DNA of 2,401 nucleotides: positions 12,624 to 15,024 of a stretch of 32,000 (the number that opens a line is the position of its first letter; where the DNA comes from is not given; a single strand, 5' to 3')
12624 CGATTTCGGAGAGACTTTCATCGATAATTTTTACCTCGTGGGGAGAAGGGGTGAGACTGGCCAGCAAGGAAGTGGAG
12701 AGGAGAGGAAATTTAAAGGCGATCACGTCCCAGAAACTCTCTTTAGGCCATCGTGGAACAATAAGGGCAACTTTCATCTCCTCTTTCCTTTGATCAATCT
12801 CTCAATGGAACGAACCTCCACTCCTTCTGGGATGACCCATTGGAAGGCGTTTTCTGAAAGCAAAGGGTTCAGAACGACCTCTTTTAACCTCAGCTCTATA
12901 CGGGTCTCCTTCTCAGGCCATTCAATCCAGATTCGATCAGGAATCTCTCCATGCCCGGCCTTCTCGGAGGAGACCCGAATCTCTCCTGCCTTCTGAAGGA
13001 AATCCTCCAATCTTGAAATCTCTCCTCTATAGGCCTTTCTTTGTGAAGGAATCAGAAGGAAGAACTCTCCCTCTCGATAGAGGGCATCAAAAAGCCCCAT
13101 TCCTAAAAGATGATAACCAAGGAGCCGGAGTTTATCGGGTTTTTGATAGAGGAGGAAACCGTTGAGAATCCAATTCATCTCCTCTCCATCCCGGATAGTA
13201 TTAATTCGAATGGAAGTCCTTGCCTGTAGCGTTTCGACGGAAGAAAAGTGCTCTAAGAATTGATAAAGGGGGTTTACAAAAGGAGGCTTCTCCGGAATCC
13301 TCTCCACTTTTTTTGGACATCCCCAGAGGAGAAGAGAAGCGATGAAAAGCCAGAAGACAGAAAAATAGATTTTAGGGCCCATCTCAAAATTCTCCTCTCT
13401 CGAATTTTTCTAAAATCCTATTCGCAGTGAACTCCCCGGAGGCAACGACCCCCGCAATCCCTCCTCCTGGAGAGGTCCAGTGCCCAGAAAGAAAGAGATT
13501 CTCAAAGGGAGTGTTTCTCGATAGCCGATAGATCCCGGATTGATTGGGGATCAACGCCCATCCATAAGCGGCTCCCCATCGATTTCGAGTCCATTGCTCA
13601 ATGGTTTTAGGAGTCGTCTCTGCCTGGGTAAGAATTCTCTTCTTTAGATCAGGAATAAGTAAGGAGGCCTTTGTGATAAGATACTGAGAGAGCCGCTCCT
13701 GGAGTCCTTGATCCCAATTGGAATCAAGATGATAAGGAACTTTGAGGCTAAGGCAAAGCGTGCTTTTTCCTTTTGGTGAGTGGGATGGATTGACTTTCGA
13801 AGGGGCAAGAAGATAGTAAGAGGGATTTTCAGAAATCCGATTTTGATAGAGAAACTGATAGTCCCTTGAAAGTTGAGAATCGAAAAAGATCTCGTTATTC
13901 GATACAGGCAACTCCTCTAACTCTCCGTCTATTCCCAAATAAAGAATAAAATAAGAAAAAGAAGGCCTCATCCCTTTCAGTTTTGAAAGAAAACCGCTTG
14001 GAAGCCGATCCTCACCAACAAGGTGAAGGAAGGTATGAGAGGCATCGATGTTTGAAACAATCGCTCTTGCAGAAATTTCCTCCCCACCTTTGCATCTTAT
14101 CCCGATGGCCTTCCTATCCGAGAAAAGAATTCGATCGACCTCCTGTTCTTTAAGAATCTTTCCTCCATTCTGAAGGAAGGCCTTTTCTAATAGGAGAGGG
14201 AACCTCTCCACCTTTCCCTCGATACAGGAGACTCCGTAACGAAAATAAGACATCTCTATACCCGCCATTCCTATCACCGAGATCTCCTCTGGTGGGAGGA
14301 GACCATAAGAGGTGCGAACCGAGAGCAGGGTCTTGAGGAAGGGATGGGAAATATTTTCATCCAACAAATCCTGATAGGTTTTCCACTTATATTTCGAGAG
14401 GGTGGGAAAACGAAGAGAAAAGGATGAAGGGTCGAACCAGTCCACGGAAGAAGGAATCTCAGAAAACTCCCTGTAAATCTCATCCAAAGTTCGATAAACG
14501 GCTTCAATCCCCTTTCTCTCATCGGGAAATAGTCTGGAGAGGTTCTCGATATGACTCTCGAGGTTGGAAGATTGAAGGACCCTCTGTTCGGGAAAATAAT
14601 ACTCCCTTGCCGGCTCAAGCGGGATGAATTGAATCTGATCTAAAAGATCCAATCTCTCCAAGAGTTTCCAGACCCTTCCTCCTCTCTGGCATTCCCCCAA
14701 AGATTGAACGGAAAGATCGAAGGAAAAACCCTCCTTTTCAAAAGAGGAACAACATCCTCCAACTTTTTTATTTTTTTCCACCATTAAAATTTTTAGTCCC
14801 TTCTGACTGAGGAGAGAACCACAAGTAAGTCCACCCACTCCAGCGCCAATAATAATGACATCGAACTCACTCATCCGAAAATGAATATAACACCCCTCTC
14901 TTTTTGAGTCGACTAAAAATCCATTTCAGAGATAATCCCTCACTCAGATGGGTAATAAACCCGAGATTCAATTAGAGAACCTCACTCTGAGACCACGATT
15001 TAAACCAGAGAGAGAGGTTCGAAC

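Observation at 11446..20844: Nine-gene minus-strand array that looks like an uncharacterised envelope-lipid or polyketide-like synthesis and export system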

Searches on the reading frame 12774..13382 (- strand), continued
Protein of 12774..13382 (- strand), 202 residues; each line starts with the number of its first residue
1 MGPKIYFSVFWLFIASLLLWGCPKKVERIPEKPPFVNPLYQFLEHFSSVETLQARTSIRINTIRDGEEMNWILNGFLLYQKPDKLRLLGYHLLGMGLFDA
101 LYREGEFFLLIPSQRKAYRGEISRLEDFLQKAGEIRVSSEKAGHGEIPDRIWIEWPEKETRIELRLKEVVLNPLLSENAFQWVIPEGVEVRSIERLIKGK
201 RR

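Call 59: fold_search(model_id=the predicted structure, library=pdb)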
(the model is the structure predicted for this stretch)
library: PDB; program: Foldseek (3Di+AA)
matches with E <= 10: 733; with E <= 0.001: 38
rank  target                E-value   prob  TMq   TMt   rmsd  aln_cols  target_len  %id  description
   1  2w7q_A                3.2e-07  1.00  0.52  0.54   5.3       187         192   13  Structure of Pseudomonas aeruginosa LolA (released 2009-12-29)
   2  2w7q_B                1.5e-06  1.00  0.52  0.58   5.2       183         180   14  Structure of Pseudomonas aeruginosa LolA (released 2009-12-29)
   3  8v1k_A                1.7e-06  1.00  0.49  0.53   8.2       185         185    8  Crystal structure of outer membrane lipoprotein carrier protein (LolA) from Francisella tularensis (released 2023-11-29)
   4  8orn_A                4.8e-06  1.00  0.44  0.47   8.4       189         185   13  Crystal structure of Xanthomonas campestris pv. campestris LolA-LolB complex (released 2023-07-05)
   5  4ki3_G                1.1e-05  1.00  0.44  0.49   9.3       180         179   12  1.70 Angstrom resolution crystal structure of outer-membrane lipoprotein carrier protein (lolA) from Yersinia pestis C (released 2013-05-15)
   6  4ki3_D                1.1e-05  1.00  0.44  0.49   9.3       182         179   12  1.70 Angstrom resolution crystal structure of outer-membrane lipoprotein carrier protein (lolA) from Yersinia pestis C (released 2013-05-15)
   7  4ki3_I                1.3e-05  1.00  0.46  0.50   8.8       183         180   12  1.70 Angstrom resolution crystal structure of outer-membrane lipoprotein carrier protein (lolA) from Yersinia pestis C (released 2013-05-15)
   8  4ki3_A                1.4e-05  1.00  0.46  0.51   8.0       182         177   13  1.70 Angstrom resolution crystal structure of outer-membrane lipoprotein carrier protein (lolA) from Yersinia pestis C (released 2013-05-15)
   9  9azz_A                1.6e-05  1.00  0.44  0.50   7.2       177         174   10  Crystal structure of outer membrane lipoprotein carrier protein (LolA) from Ehrlichia ruminantium (released 2024-03-20)
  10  2zpc                  3.2e-05  1.00  0.43  0.47   9.3       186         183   11  Crystal structure of the R43L mutant of LolA in the closed form (released 2008-08-05)
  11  6f3z_B                4.5e-05  1.00  0.44  0.46   9.0       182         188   11  Complex of E. coli LolA and periplasmic domain of LolC (released 2018-07-25)
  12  9gtx_A                5.5e-05  1.00  0.44  0.54   7.4       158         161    9  Structural and functional analysis of the Helicobacter pylori lipoprotein chaperone LolA (released 2024-12-18)
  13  4ki3_H                5.5e-05  1.00  0.42  0.48   9.1       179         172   13  1.70 Angstrom resolution crystal structure of outer-membrane lipoprotein carrier protein (lolA) from Yersinia pestis C (released 2013-05-15)
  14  7z6w                  8.1e-05  1.00  0.43  0.46   9.2       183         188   11  Complex of E. coli LolA and lipoprotein (released 2022-09-07)
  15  4ki3_L                8.1e-05  1.00  0.40  0.44   7.0       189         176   13  1.70 Angstrom resolution crystal structure of outer-membrane lipoprotein carrier protein (lolA) from Yersinia pestis C (released 2013-05-15)
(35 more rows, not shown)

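Call 65: search_protein_families(library=ncbifam, proteins=[L015:3037-3483:+, L015:1276-2541:+], max_evalue=0.00001)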
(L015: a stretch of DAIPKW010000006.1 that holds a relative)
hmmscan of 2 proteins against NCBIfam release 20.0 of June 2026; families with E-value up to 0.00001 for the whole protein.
L015:3037-3483:+ (148 aa): 6 families
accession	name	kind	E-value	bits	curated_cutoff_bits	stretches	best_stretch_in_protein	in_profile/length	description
NF000582.1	PRK00006.1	equivalog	1e-37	129.2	113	1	9-143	2-135/137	3-hydroxyacyl-ACP dehydratase FabZ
TIGR01750.1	fabZ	equivalog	3.1e-36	124.3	155.15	1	8-143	2-139/141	3-hydroxyacyl-ACP dehydratase FabZ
NF009667.0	PRK13188.1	equivalog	2.8e-35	121.9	465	1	5-141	319-455/464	bifunctional UDP-3-O-[3-hydroxymyristoyl] N-acetylglucosamine deacetylase/3-hydroxyacyl-ACP dehydratase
NF058663.1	cispen_cyc_AmcE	equivalog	1.1e-16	61.3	140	1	7-138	4-135/153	cispentacin biosynthesis cyclizing decarboxylase AmcE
NF003509.0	PRK05174.1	equivalog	1.3e-07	31.6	124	1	14-118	27-134/172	bifunctional 3-hydroxydecanoyl-ACP dehydratase/trans-2-decenoyl-ACP isomerase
TIGR01749.1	fabA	equivalog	3.6e-06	27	238.15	1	15-117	25-130/169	3-hydroxyacyl-[acyl-carrier-protein] dehydratase FabA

L015:1276-2541:+ (421 aa): 20 families
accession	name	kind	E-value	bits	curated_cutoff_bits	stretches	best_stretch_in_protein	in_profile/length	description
TIGR03150.1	fabF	equivalog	2.2e-89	300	493.75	1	19-400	1-391/407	beta-ketoacyl-ACP synthase II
NF005589.0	PRK07314.1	subfamily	5.1e-84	282.4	387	1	17-401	2-395/413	beta-ketoacyl-ACP synthase II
NF006274.0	PRK08439.1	equivalog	2.2e-66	224.4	621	1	19-399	2-387/406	beta-ketoacyl-ACP synthase II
NF004970.0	PRK06333.1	subfamily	1.5e-64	218.4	525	1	18-416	3-420/424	beta-ketoacyl-ACP synthase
NF006434.0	PRK08722.1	equivalog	1.4e-63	215.2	759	1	19-392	4-387/414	beta-ketoacyl-ACP synthase II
NF005935.0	PRK07967.1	equivalog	1.3e-54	185.6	630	1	19-405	2-391/406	beta-ketoacyl-ACP synthase I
NF005076.0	PRK06501.1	equivalog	3.9e-46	157.8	629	1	21-401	13-406/425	beta-ketoacyl-ACP synthase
NF005490.0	PRK07103.1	equivalog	9.4e-43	146.8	445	1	17-415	2-410/414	polyketide beta-ketoacyl:acyl carrier protein synthase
NF006587.0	PRK09116.1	equivalog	2.4e-42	145.1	470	1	19-403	2-392/408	beta-ketoacyl-ACP synthase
NF004618.0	PRK05952.1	equivalog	7.3e-36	123.9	455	1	20-390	3-356/384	beta-ketoacyl-ACP synthase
NF005916.1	PRK07910.1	equivalog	5.1e-33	114.6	560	1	16-391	9-391/418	KasA/KasB family beta-ketoacyl-ACP synthase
NF006618.0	PRK09185.1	subfamily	5e-28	98.2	407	1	19-399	3-374/394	beta-ketoacyl-ACP synthase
NF058662.1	cispenta_AmcF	equivalog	8.1e-28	97.5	325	1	160-399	110-351/369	cispentacin biosynthesis acyltransferase subunit AmcF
NF045894.1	PKS_plus_SDR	equivalog_domain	3.1e-14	51.6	1740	1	102-385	103-386/1515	type I polyketide synthase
NF005084.0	PRK06519.1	equivalog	1e-11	44.6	320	1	144-273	139-268/397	beta-ketoacyl-ACP synthase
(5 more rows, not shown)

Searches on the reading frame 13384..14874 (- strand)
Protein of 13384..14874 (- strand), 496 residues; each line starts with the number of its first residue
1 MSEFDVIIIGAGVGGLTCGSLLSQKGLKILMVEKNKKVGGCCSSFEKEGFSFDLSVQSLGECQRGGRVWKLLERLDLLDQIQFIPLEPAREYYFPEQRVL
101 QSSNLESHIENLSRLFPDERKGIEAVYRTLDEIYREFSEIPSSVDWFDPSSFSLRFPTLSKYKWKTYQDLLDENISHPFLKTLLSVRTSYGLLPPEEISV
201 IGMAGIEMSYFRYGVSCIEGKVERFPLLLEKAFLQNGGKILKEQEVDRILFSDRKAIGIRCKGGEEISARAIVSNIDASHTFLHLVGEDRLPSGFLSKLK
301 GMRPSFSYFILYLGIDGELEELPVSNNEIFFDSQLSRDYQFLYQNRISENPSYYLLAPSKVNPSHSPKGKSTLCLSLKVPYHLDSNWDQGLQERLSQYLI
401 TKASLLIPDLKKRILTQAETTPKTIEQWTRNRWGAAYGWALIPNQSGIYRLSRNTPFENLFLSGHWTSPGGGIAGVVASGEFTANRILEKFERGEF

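Call 3: search_protein_families(library=pfam, proteins=[window:13384-14874:-], max_evalue=0.01)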
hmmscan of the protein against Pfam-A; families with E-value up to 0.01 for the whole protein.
window:13384-14874:- (496 aa): 13 families
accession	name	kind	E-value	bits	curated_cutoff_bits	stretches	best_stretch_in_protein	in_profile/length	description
PF01593.30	Amino_oxidase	-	2.1e-21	77.2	19.8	1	14-488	2-443/443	Flavin containing amine oxidoreductase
PF13450.12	NAD_binding_8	-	1.6e-14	54.4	21.9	1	8-75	1-68/68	NAD(P)-binding Rossmann-like domain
PF01266.30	DAO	-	2.4e-08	34.4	27.9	1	5-104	1-94/353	FAD dependent oxidoreductase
PF00890.30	FAD_binding_2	-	2.3e-07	30.8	20.4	1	5-41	1-37/414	FAD binding domain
PF01946.23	Thi4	-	1e-06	28.6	26.2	1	3-41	17-56/235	Thi4 family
PF03486.20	HI0933_like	-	3.2e-06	27.2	50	1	5-39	2-36/244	HI0933-like protein Rossmann domain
PF12831.13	FAD_oxidored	-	5.7e-06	26.3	27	1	5-44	1-40/416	FAD dependent oxidoreductase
PF07992.20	Pyr_redox_2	-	2.7e-05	24.2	26.1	1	4-42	1-41/291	Pyridine nucleotide-disulphide oxidoreductase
PF01494.25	FAD_binding_3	-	4.4e-05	23.3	22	1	4-36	2-34/349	FAD binding domain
PF00996.24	GDI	-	6.2e-05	22.2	23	1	3-46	4-47/436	GDP dissociation inhibitor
PF13738.12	Pyr_redox_3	-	0.00059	19.6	30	1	7-53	1-47/305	Pyridine nucleotide-disulphide oxidoreductase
PF01134.28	GIDA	-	0.00089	18.9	22.1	0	5-41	1-38/391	Glucose inhibited division protein A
PF05834.18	Lycopene_cycl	-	0.0061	16.1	23.4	0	5-38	1-36/380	Lycopene cyclase protein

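Call 4: search_protein_families(library=ncbifam, proteins=[window:13384-14874:-], max_evalue=0.01)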
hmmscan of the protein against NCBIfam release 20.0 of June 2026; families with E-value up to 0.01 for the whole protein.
window:13384-14874:- (496 aa): 92 families (the best 25 are shown)
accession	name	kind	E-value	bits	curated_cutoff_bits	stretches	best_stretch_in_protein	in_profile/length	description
TIGR02734.1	crtI_fam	subfamily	1.6e-54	185.4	238.1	1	6-491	1-492/504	phytoene desaturase family protein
TIGR02733.1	desat_CrtD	equivalog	2.3e-37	128.8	549.7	2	204-489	213-490/492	C-3',4' desaturase CrtD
NF058655.1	CrtID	equivalog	1.5e-35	123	640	2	235-484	232-478/478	bifunctional phytoene desaturase/3,4-desaturase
TIGR02730.1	carot_isom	equivalog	9.2e-34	117.1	586.9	1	4-487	1-488/493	carotenoid isomerase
NF045689.1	BCarotKetCrtO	equivalog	3.1e-33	115.1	1000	3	167-289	187-310/563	beta-carotene ketolase CrtO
NF042421.1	hydcarot_desat_CrtD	equivalog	6.9e-30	103.9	500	2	244-487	245-483/487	1-hydroxycarotenoid 3,4-desaturase CrtD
NF045637.1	carotdesatCrtDProt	equivalog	2.1e-27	95.8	580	2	213-489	212-484/485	1-hydroxycarotenoid 3,4-desaturase CrtD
TIGR03467.1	HpnE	equivalog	1.1e-11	44.7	283.05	1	6-104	1-99/430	hydroxysqualene dehydroxylase HpnE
NF005560.0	PRK07233.1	equivalog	1e-08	34.5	252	1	6-54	3-51/435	hypothetical protein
NF005545.0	PRK07208.1-1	equivalog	3e-08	32.5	451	1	3-55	7-60/504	hypothetical protein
NF005548.0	PRK07208.1-4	equivalog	1.2e-07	30.7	389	1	5-55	5-55/488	hypothetical protein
TIGR01350.1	lipoamide_DH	equivalog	1.7e-07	30.3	408.8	1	3-42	1-39/461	dihydrolipoyl dehydrogenase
TIGR00562.1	proto_IX_ox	equivalog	2.7e-07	29.6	97.85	1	5-86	4-85/470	protoporphyrinogen oxidase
TIGR00292.1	TIGR00292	equivalog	3.3e-07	29.8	148.3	1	3-41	21-59/254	sulfide-dependent adenosine diphosphate thiazole synthase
NF053556.1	prodigi_MAP_PigB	equivalog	4.3e-07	28.7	850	1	2-80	153-229/659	prodigiosin MAP biosynthesis oxidoreductase PigB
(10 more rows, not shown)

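Call 29: search_solved_structures(query=window:13384-14874:-, max_evalue=0.001)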
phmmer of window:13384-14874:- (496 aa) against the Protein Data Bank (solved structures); distinct sequences matched with E-value up to 0.001: 19.
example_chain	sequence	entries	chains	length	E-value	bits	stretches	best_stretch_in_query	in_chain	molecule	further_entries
4rep_A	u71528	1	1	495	1.5e-31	113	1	6-488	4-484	Gamma-carotene desaturase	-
4dgk_A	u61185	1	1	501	2.1e-27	99.3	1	7-491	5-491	Phytoene dehydrogenase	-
3nrn_A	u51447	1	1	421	6.7e-10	41.6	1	6-54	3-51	uncharacterized protein PF1083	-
3ka7_A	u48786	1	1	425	5e-06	28.8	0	172-279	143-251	Oxidoreductase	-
5ts5_A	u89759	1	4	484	4.5e-05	25.7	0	6-77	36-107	Amine oxidase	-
4e0v_A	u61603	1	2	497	5.3e-05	25.4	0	6-64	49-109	L-amino-acid oxidase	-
7koe_C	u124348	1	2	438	5.8e-05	25.3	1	3-39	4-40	Electron transfer flavoprotein-quinone oxidoreductase FixC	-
3urh_A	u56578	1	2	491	0.00022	23.4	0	2-43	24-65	Dihydrolipoyl dehydrogenase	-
4y4m_A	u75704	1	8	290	0.00038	22.6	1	3-41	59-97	Putative ribose 1,5-bisphosphate isomerase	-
2bxr_A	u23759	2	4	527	0.00045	22.3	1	4-52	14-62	AMINE OXIDASE [FLAVIN-CONTAINING] A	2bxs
2z5y_A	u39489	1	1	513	0.00046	22.3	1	4-52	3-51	Amine oxidase [flavin-containing] A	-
2z5x_A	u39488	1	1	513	0.00047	22.3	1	4-52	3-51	Amine oxidase [flavin-containing] A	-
8p84_A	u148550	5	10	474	0.00062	21.9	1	3-63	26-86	Monoamine oxidase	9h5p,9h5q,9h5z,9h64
9x7q_A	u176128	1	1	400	0.00064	21.8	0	3-39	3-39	A NAD(P)/FAD-dependent oxidoreductase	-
4xgk_A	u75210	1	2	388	0.00071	21.7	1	1-45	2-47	UDP-galactopyranose mutase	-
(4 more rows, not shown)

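Call 99: search_dna_similar(query=window:13384-14874:-, collection=plasmids, mode=protein, max_rows=12, max_evalue=1e-10)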
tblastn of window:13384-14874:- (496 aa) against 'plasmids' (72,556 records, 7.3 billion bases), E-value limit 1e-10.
Records with a match: 226; places in all: 249; records where one place covers at least 80% of the query: 215.
Best place of each record, by identity: <60% 226.
By first word of the organism name: Pantoea 95; Thermus 32; Staphylococcus 11; Azospirillum 6; Shinella 5; Paracoccus 4; Candidatus 4; Nostoc 3; Sulfitobacter 3; Aminobacter 3; and 50 more.
By predicted mobility (MOB-suite, as given by PLSDB): non-mobilizable 206; conjugative 11; mobilizable 9.
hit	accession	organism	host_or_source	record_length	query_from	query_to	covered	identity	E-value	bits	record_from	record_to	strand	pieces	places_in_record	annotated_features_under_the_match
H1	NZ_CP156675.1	Pseudalkalibacillus hwajinpoensis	mixed culture,soil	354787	2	480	97%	29.9%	2e-65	236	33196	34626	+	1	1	NAD(P)/FAD-dependent oxidoreductase | 2-oxo acid dehydrogenase subunit E2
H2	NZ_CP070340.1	Bacillus cereus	Bombyx mori,whole organism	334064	1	488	98%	29.2%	4e-60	221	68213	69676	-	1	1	NAD(P)/FAD-dependent oxidoreductase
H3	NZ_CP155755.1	Sphingomonas parapaucimobilis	Chinese cabbage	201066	6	490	98%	27.3%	3e-38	156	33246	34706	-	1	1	phytoene desaturase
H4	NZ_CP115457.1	Sphingobium yanoikuyae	cell culture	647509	2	488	98%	26.9%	5e-34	144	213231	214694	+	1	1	phytoene desaturase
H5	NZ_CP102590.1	Niallia taxi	-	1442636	6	488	97%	26.7%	2e-36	151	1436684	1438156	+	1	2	none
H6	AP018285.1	Chondrocystis sp. NIES-4102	-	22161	6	484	97%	26.9%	2e-28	127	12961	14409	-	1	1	zeta-carotene desaturase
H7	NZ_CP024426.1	Paracoccus yeei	Homo sapiens,single cell,skin swab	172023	8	488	97%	26.4%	2e-32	139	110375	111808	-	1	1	phytoene desaturase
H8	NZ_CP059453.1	Azospirillum brasilense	Prokaryotes,soil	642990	3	488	98%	26.0%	3e-25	117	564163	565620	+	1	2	crtI: phytoene desaturase family protein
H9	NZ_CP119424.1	Photobacterium sp. DA100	-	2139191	4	490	98%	25.9%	2e-29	130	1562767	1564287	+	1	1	none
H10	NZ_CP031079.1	Paracoccus yeei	Homo sapiens,single cell,eye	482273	8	488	97%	26.2%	6e-32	137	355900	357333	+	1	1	phytoene desaturase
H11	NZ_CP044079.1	Paracoccus yeei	Homo sapiens,clinical isolate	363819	8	488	97%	26.2%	6e-32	137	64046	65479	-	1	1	phytoene desaturase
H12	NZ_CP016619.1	Microvirga ossetica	Vicia alpestris,cell culture,nodules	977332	6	496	99%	25.6%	5e-27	123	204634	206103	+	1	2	crtI: phytoene desaturase family protein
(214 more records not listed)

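Call 100: get_annotated_region(hit=H2, flank=7000)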
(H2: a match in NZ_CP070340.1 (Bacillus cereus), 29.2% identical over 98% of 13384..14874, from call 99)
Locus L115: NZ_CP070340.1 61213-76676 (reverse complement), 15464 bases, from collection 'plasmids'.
description: Bacillus cereus strain VKM B-370 plasmid pVKMB-370_1, complete sequence
organism: Bacillus cereus (NCBI taxid 1396)
taxonomy: Bacteria; Bacillota; Bacilli; Bacillales; Bacillaceae; Bacillus; Bacillus cereus
host: -; source: Bombyx mori,whole organism; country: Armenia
typing (MOB-suite, as given by PLSDB): conjugative; replicon rep_cluster_1912; relaxase MOBP; mating-pair formation MPF_T
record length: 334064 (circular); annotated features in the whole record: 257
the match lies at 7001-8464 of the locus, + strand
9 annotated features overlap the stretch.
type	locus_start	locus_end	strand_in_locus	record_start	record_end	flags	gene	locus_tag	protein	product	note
CDS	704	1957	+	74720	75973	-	-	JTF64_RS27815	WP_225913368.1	DUF3994 domain-containing protein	-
CDS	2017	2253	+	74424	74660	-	-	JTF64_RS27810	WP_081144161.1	hypothetical protein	-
CDS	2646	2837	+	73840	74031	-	-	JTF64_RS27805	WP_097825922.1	hypothetical protein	-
CDS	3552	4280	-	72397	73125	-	-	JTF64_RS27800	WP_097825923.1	alpha/beta fold hydrolase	-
CDS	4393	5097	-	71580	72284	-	-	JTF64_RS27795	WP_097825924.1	4'-phosphopantetheinyl transferase superfamily protein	-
CDS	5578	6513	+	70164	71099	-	-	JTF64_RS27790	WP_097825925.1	arginine deiminase family protein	-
CDS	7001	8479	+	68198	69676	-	-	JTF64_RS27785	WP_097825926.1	NAD(P)/FAD-dependent oxidoreductase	-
CDS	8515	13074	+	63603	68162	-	-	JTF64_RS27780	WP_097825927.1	non-ribosomal peptide synthetase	-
CDS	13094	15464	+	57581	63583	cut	-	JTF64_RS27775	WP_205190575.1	non-ribosomal peptide synthetase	-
